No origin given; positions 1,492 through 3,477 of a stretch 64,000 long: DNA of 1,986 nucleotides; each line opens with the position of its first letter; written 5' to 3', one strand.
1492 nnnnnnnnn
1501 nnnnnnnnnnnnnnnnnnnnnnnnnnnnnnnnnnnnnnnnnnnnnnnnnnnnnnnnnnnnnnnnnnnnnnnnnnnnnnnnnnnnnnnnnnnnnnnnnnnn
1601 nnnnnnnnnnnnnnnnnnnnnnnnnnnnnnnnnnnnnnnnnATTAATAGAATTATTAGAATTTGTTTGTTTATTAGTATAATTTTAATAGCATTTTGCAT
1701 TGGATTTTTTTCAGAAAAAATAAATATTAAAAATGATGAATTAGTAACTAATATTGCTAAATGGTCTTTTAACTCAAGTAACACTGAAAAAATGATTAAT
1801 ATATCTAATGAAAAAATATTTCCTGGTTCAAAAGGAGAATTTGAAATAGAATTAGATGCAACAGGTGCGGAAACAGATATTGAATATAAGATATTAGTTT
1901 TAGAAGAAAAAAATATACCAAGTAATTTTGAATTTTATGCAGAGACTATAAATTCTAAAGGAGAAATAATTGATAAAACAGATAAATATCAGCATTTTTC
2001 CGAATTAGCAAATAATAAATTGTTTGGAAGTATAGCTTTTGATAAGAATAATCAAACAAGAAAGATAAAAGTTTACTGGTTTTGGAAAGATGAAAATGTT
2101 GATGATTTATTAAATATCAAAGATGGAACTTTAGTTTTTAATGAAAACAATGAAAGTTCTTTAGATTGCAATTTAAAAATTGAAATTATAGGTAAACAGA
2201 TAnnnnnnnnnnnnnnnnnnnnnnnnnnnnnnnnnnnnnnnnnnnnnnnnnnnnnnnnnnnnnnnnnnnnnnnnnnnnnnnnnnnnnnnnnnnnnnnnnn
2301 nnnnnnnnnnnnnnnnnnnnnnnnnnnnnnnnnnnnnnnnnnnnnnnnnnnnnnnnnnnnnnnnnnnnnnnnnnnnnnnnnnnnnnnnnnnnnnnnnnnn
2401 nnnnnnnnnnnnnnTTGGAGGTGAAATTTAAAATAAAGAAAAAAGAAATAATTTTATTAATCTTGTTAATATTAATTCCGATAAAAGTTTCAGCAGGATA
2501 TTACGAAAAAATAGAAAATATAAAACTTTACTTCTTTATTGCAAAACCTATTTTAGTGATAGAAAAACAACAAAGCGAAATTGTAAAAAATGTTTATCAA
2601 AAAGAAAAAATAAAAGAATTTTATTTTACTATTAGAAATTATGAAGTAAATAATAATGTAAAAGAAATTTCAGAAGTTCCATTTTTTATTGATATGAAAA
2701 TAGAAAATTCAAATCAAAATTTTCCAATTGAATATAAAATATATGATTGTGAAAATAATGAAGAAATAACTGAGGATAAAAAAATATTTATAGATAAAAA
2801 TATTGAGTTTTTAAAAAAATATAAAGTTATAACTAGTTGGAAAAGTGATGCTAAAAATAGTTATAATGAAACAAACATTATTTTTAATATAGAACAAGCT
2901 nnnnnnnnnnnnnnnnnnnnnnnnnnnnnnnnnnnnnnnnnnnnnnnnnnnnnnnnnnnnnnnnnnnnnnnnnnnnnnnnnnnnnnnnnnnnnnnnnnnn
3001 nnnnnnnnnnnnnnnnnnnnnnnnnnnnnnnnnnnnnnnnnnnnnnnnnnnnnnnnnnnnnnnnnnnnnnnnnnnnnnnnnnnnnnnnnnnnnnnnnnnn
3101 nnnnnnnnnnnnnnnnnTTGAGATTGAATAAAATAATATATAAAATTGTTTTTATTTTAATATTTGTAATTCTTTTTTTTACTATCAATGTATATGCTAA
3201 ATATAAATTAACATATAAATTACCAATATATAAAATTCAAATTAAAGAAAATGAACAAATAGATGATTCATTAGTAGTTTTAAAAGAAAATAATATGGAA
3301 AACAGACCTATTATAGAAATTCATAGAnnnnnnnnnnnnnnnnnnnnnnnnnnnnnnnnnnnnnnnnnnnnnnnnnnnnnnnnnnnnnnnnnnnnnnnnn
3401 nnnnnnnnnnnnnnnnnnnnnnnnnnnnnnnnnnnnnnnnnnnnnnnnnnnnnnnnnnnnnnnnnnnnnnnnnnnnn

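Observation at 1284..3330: TasA/camelysin-like secreted-protein cluster behind a 350-nt leader with a repeated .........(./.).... motif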

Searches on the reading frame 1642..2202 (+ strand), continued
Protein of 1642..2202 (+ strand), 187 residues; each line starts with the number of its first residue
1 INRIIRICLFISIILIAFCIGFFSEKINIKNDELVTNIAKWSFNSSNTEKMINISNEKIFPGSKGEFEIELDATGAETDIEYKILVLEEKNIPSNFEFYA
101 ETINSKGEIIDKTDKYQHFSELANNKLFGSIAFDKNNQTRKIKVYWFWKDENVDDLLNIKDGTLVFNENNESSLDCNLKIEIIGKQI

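Call 47: fold_search(model_id=the predicted structure, library=pdb)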
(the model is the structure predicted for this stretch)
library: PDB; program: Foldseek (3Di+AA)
matches with E <= 10: 908; with E <= 0.001: 1
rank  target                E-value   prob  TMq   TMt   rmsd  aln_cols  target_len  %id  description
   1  8aur_A                7.7e-05  1.00  0.42  0.35   8.3       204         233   11  Cryo-EM structure of a TasA fibre (released 2022-11-30)
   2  3bfq_G                3.8e-03  0.99  0.33  0.44   6.4       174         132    9  Crystal structure of truncated FimG (FimGt) in complex with the donor strand peptide of FimF (DSF) (released 2008-03-04)
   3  5iqo_A                4.6e-03  0.99  0.33  0.44   6.3       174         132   10  Crystal structure of the E. coli type 1 pilus subunit FimG (engineered variant with substitutions Q134E and S138E; N-t (released 2016-07-06)
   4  5iqm_A                5.4e-03  0.90  0.27  0.35   7.7       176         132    7  Crystal structure of the E. coli type 1 pilus subunit FimG (engineered variant with substitution Q134E; N-terminal Fim (released 2016-07-06)
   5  7xyc_A                5.7e-03  0.51  0.19  0.08  12.9       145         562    4  CryoEM structure of Klebsiella phage Kp7 type II tail fiber gp52 in vitro (released 2023-06-07)
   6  3jwn_G                6.0e-03  0.99  0.37  0.46   6.3       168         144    9  Complex of FimC, FimF, FimG and FimH (released 2010-06-16)
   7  8xck_F                6.0e-03  0.75  0.25  0.19   9.3       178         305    7  Closed state of central tail fiber of bacteriophage lambda (released 2024-05-01)
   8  5oh0_A                6.8e-03  0.66  0.25  0.28   8.7       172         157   10  The Cryo-Electron Microscopy Structure of the Type 1 Chaperone-Usher Pilus Rod (released 2017-11-22)
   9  6e14_G                8.5e-03  0.89  0.30  0.36   7.5       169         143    7  Handover mechanism of the growing pilus by the bacterial outer membrane usher FimD (released 2018-10-17)
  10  8zqf                  9.5e-03  0.96  0.30  0.29   7.9       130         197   15  Crystal structure of a novel alginate-binding carbohydrate binding module (released 2024-06-12)
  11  9fwz_E                9.5e-03  0.80  0.26  0.32   8.1       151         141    9  Cryo-EM structure of the type 1 pilus assembly platform as part of the FimA-bound chaperone-usher pilus complex (Local (released 2025-06-04)
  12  6lnw_C                1.3e-02  0.54  0.19  0.22  10.6       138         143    5  Crystal structure of accessory secretory protein 1,2 and 3 in Streptococcus pneumoniae (released 2020-02-26)
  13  6fvi                  1.6e-02  0.94  0.22  0.29  14.3        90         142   18  ASH / PapD-like domain of human CEP192 (PapD-like domain 7) (released 2019-03-20)
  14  6s09_C                1.6e-02  0.57  0.20  0.22   7.2       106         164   13  C-terminally extended and N-terminally truncated variant of FimA E. coli at 1.5 Angstrom resolution (released 2020-07-15)
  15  5azy_B                1.9e-02  0.97  0.29  0.47   6.2       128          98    9  Crystal structure of p24delta1 GOLD domain (Native 2) (released 2016-09-14)
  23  7pnb_A                2.4e-02  0.99  0.39  0.39   5.3       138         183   14  Sulfolobus acidocaldarius 0406 filament. (released 2022-09-14)
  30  5of1_A                3.7e-02  0.90  0.36  0.34   8.2       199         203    9  The structural versatility of TasA in B. subtilis biofilm formation (released 2018-03-21)
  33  5of2                  4.1e-02  0.91  0.37  0.37   6.3       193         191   11  The structural versatility of TasA in B. subtilis biofilm formation (released 2018-03-21)
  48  5of1_B                7.7e-02  0.82  0.36  0.35   7.7       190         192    9  The structural versatility of TasA in B. subtilis biofilm formation (released 2018-03-21)
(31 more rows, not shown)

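Call 96: list_cluster_members(proteins=[P0009, P0003, P0007, P0160, P0012, P0020, P0033, P0043, P0088, P0100])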
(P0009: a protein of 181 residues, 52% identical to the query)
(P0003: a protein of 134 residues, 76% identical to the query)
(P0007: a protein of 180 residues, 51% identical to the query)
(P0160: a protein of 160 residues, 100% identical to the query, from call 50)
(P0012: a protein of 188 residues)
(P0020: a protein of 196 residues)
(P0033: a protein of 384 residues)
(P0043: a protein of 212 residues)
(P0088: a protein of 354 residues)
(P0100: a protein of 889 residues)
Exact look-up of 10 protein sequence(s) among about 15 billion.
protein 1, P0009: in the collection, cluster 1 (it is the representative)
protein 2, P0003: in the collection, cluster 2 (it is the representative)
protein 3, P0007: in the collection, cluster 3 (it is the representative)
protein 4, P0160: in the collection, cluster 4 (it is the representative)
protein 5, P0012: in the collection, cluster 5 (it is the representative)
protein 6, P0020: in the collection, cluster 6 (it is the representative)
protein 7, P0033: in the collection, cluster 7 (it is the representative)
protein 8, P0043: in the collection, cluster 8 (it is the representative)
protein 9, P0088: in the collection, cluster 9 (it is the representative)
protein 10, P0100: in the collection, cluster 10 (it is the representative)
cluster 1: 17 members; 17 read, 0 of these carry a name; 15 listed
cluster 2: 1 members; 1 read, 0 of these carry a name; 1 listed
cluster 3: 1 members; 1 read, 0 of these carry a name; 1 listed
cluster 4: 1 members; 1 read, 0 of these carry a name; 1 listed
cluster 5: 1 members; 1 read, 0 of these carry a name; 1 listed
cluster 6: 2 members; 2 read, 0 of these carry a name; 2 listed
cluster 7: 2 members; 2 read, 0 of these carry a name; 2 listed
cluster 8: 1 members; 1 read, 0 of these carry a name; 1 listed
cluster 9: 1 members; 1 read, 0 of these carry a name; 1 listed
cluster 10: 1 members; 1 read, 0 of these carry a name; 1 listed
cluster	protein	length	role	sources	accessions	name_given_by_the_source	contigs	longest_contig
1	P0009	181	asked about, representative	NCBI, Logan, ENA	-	-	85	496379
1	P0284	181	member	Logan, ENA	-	-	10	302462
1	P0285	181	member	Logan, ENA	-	-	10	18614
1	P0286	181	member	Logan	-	-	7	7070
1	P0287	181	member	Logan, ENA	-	-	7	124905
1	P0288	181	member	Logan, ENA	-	-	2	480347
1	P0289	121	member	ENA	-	-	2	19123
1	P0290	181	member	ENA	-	-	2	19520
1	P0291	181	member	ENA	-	-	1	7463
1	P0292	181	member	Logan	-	-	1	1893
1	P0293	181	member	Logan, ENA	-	-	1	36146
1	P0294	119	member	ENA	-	-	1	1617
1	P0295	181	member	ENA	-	-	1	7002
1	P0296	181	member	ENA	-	-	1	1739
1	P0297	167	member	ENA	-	-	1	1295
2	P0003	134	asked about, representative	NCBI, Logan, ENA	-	-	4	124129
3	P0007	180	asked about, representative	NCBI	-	-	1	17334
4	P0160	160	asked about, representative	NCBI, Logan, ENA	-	-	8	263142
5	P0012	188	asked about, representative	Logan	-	-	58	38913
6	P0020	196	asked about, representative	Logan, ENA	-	-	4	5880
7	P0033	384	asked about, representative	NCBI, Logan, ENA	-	-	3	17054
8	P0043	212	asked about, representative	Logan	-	-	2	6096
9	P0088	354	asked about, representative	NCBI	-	-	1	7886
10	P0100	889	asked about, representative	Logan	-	-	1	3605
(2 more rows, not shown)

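Call 97: find_encoding_contigs(protein=P0012, flank=5000, max_places=3)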
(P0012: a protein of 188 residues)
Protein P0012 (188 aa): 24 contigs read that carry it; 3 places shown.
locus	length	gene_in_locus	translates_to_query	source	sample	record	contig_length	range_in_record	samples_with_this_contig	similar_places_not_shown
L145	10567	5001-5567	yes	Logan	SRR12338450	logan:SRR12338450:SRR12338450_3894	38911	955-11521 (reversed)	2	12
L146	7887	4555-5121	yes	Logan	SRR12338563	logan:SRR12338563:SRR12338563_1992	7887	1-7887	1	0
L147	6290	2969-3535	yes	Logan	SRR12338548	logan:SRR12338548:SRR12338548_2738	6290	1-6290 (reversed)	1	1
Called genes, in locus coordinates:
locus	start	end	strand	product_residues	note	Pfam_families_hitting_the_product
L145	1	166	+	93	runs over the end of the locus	-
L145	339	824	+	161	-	-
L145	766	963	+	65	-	-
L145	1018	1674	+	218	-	-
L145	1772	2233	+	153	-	-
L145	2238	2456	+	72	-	-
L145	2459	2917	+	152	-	PF25223:DUF7841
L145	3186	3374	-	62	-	-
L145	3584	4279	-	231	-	-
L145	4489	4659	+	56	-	-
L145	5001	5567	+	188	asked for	-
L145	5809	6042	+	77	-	-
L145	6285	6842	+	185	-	-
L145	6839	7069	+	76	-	-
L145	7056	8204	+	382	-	PF00041:fn3 (weak), PF07495:Y_Y_Y (weak)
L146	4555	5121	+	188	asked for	-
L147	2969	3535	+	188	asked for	-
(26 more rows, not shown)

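Call 98: find_encoding_contigs(protein=P0033, flank=6000, max_places=2)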
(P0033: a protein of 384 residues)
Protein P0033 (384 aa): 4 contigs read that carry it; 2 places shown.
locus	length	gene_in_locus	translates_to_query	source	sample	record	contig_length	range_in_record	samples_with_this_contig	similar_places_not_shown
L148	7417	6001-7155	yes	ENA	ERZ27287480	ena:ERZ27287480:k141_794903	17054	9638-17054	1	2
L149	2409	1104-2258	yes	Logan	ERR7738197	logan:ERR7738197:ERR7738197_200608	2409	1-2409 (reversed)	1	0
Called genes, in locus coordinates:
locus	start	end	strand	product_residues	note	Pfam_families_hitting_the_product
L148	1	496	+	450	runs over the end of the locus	PF02534:T4SS-DNA_transf, PF10412:TrwB_AAD_bind, PF12696:TraG-D_C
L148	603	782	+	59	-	-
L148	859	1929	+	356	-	PF00149:Metallophos, PF12850:Metallophos_2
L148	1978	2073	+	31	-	-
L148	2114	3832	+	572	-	-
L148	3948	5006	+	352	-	PF03462:PCRF, PF00472:RF-1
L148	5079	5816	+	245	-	PF02535:Zip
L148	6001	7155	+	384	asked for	PF09479:Flg_new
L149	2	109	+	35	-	?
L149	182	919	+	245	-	PF02535:Zip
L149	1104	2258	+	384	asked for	PF09479:Flg_new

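Call 109: search_protein_families(library=ncbifam, proteins=[L006:5631-6422:+], max_evalue=0.01)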
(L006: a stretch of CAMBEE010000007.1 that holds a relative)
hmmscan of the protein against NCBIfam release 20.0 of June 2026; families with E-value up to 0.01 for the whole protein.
L006:5631-6422:+ (264 aa): 0 families

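Call 111: find_encoding_contigs(protein=P0284, flank=1200, max_places=10)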
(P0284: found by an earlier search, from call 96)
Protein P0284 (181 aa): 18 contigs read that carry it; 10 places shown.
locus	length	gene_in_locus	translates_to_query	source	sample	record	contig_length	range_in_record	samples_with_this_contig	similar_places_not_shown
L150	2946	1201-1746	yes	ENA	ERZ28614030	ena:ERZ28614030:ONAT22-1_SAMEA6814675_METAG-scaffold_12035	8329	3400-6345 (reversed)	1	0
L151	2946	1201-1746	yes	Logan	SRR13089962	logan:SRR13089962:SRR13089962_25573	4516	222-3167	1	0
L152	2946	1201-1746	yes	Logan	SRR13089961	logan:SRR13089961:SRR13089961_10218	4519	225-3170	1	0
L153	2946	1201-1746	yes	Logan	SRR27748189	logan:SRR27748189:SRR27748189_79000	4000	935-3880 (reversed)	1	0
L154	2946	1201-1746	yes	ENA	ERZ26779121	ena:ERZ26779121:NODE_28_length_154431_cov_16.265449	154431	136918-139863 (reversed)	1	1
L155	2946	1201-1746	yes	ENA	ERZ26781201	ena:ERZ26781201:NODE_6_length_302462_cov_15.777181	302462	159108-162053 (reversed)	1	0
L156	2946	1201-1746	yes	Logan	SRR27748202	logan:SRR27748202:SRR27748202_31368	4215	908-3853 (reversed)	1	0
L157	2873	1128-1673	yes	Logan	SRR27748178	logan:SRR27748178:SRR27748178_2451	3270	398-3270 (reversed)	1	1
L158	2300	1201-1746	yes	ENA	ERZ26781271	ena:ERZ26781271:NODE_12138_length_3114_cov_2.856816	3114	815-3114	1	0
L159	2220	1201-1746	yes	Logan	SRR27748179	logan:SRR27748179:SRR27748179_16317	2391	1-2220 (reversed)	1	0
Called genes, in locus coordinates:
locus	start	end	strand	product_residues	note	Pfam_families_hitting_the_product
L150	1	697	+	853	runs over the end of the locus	PF11897:DUF3417, PF00343:Phosphorylase, PF28476:GlgP_C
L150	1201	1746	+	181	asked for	-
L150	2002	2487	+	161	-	-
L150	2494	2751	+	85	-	-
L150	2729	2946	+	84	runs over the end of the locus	-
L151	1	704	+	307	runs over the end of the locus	?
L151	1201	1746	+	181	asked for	-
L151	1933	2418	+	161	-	-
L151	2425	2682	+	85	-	-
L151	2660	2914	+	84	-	-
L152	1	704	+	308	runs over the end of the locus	?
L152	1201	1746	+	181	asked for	-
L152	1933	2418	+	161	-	-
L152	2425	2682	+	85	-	-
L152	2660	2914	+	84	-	-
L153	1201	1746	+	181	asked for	-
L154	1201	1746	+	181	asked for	-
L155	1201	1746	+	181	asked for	-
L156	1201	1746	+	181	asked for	-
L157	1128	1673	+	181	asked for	-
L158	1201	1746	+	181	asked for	-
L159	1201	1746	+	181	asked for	-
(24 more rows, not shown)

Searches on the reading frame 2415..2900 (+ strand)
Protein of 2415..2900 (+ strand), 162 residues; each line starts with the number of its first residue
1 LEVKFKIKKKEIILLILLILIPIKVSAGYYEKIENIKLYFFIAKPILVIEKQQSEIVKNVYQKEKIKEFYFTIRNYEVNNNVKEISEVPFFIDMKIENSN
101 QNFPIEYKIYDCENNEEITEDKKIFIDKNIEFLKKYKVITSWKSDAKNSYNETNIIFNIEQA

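Call 3: search_protein_families(library=pfam, proteins=[window:2415-2900:+], max_evalue=1)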
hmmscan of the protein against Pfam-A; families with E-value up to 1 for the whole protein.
window:2415-2900:+ (162 aa): 0 families

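Call 4: search_protein_families(library=ncbifam, proteins=[window:2415-2900:+], max_evalue=1)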
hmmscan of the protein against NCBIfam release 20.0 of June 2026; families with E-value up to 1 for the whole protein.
window:2415-2900:+ (162 aa): 0 families

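Call 50: find_homologous_proteins(query=window:2433-2900:+, max_evalue=0.01)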
Query window:2433-2900:+ (156 aa): 4 proteins with E <= 0.01 among 382 candidates.
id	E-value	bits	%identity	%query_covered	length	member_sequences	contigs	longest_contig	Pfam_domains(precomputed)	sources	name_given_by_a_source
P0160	7.0e-89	313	100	100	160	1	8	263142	-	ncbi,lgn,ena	-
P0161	2.5e-47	178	60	100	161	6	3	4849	-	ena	-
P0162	4.3e-44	168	61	90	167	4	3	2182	-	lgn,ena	-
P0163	1.7e-3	36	29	96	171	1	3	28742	-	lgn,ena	-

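Call 87: predict_structure(alignment_id=A8)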
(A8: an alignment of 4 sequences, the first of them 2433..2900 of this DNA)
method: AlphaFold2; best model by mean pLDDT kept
length: 156 residues; sequences in the alignment: 4
mean_pLDDT: 64.4   pTM: 0.57
mean pLDDT of the five models: 64.4, 57.8, 57.4, 56.6, 56.0
residues with pLDDT >= 90: 0; 70-90: 65; 50-70: 65; < 50: 26
segments of 3 or more residues with pLDDT < 50: 18-39
pLDDT, mean of each block of 10 residues (from residue 1): 69 55 39 45 55 58 74 79 68 67 84 72 80 75 53 52
secondary structure, 60 per line:
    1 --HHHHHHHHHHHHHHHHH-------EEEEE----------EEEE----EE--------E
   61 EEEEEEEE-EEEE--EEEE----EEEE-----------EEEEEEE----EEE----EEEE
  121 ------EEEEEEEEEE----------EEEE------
elements in order: H3-19 E27-31 E42-45 E60-68 E70-73 E76-79 E84-87 E99-105 E110-112 E117-120 E127-136 E147-150

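Call 89: fold_search(model_id=the predicted structure, library=pdb)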
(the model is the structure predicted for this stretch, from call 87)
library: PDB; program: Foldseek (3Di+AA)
matches with E <= 10: 684; with E <= 0.001: 0
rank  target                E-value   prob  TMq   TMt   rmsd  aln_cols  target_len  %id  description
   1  6erj_A                6.1e-02  0.72  0.33  0.32   8.1       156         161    8  Self-complemented FimA subunit from Salmonella enterica (released 2019-01-30)
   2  5cyl_E                8.9e-02  0.38  0.28  0.15  20.3       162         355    9  Crystal structure of the CupB6 tip adhesin from Pseudomonas aeruginosa (released 2016-10-05)
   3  3u4k                  8.9e-02  0.14  0.17  0.17  18.2       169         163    5  Crystal structure of the receptor binding domain of plasmid-born adhesin MrkD1P of Klebsiella pneumoniae (released 2012-09-26)
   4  2vmi                  1.3e-01  0.23  0.21  0.23  12.3       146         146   12  The structure of seleno-methionine labelled CBM51 from Clostridium perfringens GH95 (released 2008-02-19)
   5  5cyl_C                1.6e-01  0.28  0.28  0.14  19.7       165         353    6  Crystal structure of the CupB6 tip adhesin from Pseudomonas aeruginosa (released 2016-10-05)
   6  5hz4_E                1.7e-01  0.04  0.09  0.09  16.4       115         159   10  The structural and biochemical characterization of acyl-coa hydrolase mutant Thr60Ala from Staphylococcus aureus. (released 2016-04-13)
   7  5cyl_D                2.0e-01  0.25  0.27  0.14  19.8       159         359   10  Crystal structure of the CupB6 tip adhesin from Pseudomonas aeruginosa (released 2016-10-05)
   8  5cyl_A                2.3e-01  0.23  0.27  0.14  20.9       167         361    6  Crystal structure of the CupB6 tip adhesin from Pseudomonas aeruginosa (released 2016-10-05)
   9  1tye_B                2.4e-01  0.44  0.26  0.11  11.9        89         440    9  Structural basis for allostery in integrins and binding of ligand-mimetic therapeutics to the platelet receptor for fi (released 2004-10-12)
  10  5cyl_B                2.4e-01  0.28  0.30  0.15  18.1       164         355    6  Crystal structure of the CupB6 tip adhesin from Pseudomonas aeruginosa (released 2016-10-05)
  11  5jy7_C                2.4e-01  0.21  0.22  0.08  12.1       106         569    9  Complex of Mycobacterium smegmatis trehalose synthase with maltokinase (released 2017-05-24)
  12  5cyl_G                2.5e-01  0.23  0.28  0.15  19.1       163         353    7  Crystal structure of the CupB6 tip adhesin from Pseudomonas aeruginosa (released 2016-10-05)
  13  5jy7_H                2.5e-01  0.21  0.22  0.08  12.1       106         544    9  Complex of Mycobacterium smegmatis trehalose synthase with maltokinase (released 2017-05-24)
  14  2cri_MODEL_1_A        2.7e-01  0.07  0.16  0.17  16.8       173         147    8  Solution structure of the MSP domain of mouse VAMP-associated proteinA (released 2005-11-20)
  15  6oyc_B                2.8e-01  0.10  0.18  0.08  13.7       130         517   15  Glycosylation Associate Protein (Gap123) complex from Streptococcus agalactiae (released 2020-05-20)
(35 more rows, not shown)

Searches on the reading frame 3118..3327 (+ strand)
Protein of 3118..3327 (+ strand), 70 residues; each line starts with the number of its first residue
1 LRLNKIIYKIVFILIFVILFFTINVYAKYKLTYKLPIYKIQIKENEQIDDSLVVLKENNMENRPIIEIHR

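Call 3: search_protein_families(library=pfam, proteins=[window:3118-3327:+], max_evalue=1)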
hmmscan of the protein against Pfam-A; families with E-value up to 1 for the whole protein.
window:3118-3327:+ (70 aa): 2 families
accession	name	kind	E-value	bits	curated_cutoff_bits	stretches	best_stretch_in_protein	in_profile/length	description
PF04834.18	Adeno_E3_14_5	-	0.15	13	28.7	1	6-36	24-54/100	Early E3 14.5 kDa protein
PF16954.10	HRG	-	0.22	12.3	27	1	6-30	5-29/52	Haem-transporter, endosomal/lysosomal, haem-responsive gene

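Call 4: search_protein_families(library=ncbifam, proteins=[window:3118-3327:+], max_evalue=1)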
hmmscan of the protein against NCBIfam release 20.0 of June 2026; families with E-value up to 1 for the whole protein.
window:3118-3327:+ (70 aa): 2 families
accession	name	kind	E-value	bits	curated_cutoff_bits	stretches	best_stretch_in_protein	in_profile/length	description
NF011541.0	PRK14975.2-1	equivalog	0.039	12.2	871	1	26-65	273-314/645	bifunctional 3'-5' exonuclease/DNA polymerase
NF010723.1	PRK14125.1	equivalog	0.68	9.9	60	0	4-48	2-43/87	cell division suppressor protein YneA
